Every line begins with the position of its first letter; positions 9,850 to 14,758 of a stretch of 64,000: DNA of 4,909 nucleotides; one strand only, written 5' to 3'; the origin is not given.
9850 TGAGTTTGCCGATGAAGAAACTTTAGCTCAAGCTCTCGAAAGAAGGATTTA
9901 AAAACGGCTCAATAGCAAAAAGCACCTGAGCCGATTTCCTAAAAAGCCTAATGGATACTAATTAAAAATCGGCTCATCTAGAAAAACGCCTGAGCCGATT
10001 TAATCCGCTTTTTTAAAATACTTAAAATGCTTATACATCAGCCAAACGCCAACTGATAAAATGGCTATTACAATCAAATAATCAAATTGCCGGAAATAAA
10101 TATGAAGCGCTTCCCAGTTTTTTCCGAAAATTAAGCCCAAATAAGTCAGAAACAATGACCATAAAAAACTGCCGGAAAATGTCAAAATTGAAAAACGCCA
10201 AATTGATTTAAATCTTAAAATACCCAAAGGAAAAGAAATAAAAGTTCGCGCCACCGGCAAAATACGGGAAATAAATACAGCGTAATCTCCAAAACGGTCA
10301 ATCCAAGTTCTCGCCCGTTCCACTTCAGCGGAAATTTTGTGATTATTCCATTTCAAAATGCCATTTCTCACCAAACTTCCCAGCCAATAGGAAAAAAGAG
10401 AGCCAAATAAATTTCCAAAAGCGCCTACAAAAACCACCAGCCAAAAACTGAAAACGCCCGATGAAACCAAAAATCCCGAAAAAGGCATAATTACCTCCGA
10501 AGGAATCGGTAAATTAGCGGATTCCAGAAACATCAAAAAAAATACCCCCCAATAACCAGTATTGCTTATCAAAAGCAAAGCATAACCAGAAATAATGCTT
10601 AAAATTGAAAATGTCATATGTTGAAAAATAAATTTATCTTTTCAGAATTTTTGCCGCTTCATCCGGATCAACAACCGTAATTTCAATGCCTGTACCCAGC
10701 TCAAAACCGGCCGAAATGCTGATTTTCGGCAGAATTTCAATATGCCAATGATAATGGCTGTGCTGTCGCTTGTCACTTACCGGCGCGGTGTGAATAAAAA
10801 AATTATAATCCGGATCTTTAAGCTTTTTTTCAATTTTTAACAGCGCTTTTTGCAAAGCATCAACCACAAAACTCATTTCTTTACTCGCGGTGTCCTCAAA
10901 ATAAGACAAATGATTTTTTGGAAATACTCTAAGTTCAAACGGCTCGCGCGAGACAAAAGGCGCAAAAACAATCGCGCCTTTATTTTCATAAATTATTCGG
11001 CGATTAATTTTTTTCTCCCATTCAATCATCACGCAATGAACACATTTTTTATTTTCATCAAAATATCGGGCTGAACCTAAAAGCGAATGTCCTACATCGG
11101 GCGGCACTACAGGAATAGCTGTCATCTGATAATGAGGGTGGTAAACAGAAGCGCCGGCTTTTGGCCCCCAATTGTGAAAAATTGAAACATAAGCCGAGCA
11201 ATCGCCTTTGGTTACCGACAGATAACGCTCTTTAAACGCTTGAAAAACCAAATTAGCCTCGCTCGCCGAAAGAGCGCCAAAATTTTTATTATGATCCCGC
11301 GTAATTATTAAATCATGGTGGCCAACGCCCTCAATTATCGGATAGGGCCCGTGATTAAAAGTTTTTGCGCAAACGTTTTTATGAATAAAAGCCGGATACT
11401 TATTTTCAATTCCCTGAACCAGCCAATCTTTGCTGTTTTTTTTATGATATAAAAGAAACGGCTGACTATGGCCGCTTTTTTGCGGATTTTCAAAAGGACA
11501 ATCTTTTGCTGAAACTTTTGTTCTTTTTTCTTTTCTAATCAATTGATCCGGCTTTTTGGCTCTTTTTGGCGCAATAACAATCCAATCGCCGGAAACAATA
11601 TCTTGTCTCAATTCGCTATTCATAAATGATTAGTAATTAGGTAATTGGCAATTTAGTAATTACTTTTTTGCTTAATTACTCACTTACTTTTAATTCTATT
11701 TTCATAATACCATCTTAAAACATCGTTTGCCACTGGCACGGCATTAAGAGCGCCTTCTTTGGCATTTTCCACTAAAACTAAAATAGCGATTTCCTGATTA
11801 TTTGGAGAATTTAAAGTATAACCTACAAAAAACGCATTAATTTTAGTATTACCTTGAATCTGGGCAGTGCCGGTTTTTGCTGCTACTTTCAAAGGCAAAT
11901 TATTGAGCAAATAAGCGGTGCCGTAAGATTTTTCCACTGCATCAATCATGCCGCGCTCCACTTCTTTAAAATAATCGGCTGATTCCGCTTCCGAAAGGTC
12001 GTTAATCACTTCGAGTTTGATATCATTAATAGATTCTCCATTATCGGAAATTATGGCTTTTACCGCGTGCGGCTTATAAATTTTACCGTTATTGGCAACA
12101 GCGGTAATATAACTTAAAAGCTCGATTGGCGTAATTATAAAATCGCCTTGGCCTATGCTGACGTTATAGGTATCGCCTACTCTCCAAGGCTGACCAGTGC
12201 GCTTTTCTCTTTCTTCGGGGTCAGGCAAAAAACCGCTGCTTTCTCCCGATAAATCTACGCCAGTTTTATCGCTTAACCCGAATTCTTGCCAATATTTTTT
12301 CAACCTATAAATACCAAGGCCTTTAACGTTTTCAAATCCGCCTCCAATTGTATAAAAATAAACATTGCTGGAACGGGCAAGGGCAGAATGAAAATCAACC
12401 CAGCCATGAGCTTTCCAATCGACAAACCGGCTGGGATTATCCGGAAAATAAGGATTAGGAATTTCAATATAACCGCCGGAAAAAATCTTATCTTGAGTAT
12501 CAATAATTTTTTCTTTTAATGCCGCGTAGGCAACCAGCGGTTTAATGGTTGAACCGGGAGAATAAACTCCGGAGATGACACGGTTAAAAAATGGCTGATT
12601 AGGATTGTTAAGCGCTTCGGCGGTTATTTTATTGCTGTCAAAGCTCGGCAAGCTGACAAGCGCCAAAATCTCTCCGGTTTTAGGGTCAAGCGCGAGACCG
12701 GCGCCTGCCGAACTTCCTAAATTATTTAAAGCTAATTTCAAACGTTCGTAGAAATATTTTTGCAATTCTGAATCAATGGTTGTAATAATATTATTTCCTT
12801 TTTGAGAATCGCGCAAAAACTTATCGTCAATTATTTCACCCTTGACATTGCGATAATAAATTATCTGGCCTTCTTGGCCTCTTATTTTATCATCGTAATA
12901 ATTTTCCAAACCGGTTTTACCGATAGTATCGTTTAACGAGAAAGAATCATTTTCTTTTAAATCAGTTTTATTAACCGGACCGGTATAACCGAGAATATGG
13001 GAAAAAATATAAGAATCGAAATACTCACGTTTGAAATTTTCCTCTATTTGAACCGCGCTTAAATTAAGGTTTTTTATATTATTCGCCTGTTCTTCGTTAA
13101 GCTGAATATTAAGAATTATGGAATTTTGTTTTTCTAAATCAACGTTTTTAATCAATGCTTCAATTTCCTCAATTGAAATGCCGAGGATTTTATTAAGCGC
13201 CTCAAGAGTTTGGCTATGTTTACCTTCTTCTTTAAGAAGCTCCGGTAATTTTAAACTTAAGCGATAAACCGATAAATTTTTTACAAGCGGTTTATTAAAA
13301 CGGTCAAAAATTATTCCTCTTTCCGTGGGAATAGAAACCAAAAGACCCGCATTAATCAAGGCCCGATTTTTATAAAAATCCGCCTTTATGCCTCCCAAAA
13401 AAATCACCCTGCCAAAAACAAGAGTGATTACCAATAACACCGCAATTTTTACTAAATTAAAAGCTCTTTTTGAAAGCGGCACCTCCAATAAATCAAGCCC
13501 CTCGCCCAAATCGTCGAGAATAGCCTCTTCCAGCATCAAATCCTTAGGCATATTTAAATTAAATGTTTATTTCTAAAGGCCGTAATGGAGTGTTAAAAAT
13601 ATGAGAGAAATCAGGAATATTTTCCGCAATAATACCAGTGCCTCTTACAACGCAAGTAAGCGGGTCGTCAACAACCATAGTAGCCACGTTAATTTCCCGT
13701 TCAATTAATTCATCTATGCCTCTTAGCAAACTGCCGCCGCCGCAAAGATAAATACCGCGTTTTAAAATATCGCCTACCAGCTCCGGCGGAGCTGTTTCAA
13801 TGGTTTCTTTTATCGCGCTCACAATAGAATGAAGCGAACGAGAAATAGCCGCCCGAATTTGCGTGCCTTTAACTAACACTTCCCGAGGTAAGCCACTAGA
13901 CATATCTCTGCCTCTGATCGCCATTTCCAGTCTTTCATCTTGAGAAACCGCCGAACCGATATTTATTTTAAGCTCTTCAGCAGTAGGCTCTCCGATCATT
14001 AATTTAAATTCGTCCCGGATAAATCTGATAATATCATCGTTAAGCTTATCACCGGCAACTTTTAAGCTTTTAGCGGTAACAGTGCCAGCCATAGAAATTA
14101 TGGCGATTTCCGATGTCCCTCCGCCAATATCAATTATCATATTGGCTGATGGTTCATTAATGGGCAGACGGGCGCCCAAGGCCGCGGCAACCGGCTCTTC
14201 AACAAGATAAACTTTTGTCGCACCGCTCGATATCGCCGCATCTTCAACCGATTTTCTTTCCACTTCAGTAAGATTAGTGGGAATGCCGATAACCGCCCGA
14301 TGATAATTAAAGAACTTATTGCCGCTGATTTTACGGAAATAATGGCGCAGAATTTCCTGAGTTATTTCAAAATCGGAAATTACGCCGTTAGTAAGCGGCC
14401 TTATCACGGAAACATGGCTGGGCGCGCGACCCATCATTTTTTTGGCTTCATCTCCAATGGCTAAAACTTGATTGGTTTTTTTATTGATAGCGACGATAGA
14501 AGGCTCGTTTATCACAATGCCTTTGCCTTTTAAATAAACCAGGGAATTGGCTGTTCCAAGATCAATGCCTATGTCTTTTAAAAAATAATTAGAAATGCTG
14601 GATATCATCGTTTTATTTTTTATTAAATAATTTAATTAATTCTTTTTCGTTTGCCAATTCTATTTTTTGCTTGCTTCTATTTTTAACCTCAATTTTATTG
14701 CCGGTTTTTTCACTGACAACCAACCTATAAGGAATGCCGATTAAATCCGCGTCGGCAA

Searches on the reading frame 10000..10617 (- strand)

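Call 60: search_protein_families(library=pfam, proteins=[window:10000-10617:-], max_evalue=0.00001)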
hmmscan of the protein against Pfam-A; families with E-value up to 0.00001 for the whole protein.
window:10000-10617:- (205 aa): 1 family
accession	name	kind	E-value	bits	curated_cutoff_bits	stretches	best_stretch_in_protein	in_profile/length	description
PF09335.16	VTT_dom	-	7.7e-18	65.6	33.9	1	45-161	2-121/123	VTT domain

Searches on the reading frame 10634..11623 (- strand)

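Call 60: search_protein_families(library=pfam, proteins=[window:10634-11623:-], max_evalue=0.00001)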
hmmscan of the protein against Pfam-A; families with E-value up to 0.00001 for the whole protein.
window:10634-11623:- (329 aa): 4 families
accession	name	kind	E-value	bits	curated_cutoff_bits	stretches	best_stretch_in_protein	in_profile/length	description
PF16268.10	DUF4921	-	2.5e-12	46.9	28.5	1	102-323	169-389/425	Domain of unknown function (DUF4921)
PF01230.28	HIT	-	4.4e-10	40.5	21.5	1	204-295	2-92/98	HIT domain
PF01087.27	GalP_UDP_transf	-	4.6e-08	34.1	22.1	1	4-173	13-183/184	Galactose-1-phosphate uridyl transferase, N-terminal domain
PF11969.13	DcpS_C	-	1e-07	32.8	24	0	194-293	2-97/114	Scavenger mRNA decapping enzyme C-term binding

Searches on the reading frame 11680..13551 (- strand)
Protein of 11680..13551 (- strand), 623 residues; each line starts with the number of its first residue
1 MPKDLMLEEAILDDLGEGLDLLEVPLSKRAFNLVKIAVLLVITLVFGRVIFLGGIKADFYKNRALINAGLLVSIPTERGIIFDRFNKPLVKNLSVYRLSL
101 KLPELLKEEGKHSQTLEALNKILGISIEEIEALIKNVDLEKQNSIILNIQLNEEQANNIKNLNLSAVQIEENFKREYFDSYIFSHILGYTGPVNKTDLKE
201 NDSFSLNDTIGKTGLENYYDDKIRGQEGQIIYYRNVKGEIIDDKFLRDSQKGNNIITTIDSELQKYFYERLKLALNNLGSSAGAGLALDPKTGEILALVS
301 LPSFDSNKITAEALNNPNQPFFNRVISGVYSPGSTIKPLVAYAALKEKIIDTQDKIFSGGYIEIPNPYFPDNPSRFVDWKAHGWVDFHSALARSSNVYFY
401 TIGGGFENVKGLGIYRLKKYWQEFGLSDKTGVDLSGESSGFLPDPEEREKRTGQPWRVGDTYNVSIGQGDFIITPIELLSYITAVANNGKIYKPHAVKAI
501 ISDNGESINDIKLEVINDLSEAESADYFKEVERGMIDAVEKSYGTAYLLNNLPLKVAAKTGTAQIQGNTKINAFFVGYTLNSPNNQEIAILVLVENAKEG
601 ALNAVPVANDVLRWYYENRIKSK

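Call 60: search_protein_families(library=pfam, proteins=[window:11680-13551:-], max_evalue=0.00001)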
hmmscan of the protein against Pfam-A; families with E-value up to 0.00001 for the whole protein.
window:11680-13551:- (623 aa): 2 families
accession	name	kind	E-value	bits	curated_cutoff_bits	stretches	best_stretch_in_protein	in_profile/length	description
PF00905.27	Transpeptidase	-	1.1e-54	186.1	22.1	1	284-612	2-298/299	Penicillin binding protein transpeptidase domain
PF03717.20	PBP_dimer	-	1.1e-30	107.8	24.4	1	74-242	2-177/180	Penicillin-binding Protein dimerisation domain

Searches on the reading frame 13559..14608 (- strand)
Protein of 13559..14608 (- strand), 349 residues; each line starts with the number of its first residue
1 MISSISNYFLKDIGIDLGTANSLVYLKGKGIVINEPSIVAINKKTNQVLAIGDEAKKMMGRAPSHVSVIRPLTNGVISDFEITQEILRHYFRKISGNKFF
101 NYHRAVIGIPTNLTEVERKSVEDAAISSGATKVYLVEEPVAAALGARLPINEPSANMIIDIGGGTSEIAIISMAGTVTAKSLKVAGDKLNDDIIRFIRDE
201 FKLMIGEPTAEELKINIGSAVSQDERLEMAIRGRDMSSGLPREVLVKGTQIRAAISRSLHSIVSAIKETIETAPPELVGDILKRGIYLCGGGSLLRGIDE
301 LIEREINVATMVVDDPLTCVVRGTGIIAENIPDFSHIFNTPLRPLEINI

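Call 60: search_protein_families(library=pfam, proteins=[window:13559-14608:-], max_evalue=0.00001)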
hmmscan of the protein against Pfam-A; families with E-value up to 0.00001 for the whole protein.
window:13559-14608:- (349 aa): 4 families
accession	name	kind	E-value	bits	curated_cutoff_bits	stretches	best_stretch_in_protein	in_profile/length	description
PF06723.19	MreB_Mbl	-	3.1e-133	444.1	27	1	11-332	2-323/327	MreB/Mbl protein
PF00022.25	Actin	-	1.1e-13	51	27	1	36-200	31-190/410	Actin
PF00012.26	HSP70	-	2.8e-12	46.1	20.6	1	103-203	134-240/599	Hsp70 protein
PF14450.12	FtsA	-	2.5e-11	44.5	31.8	1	158-308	2-105/127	Cell division protein FtsA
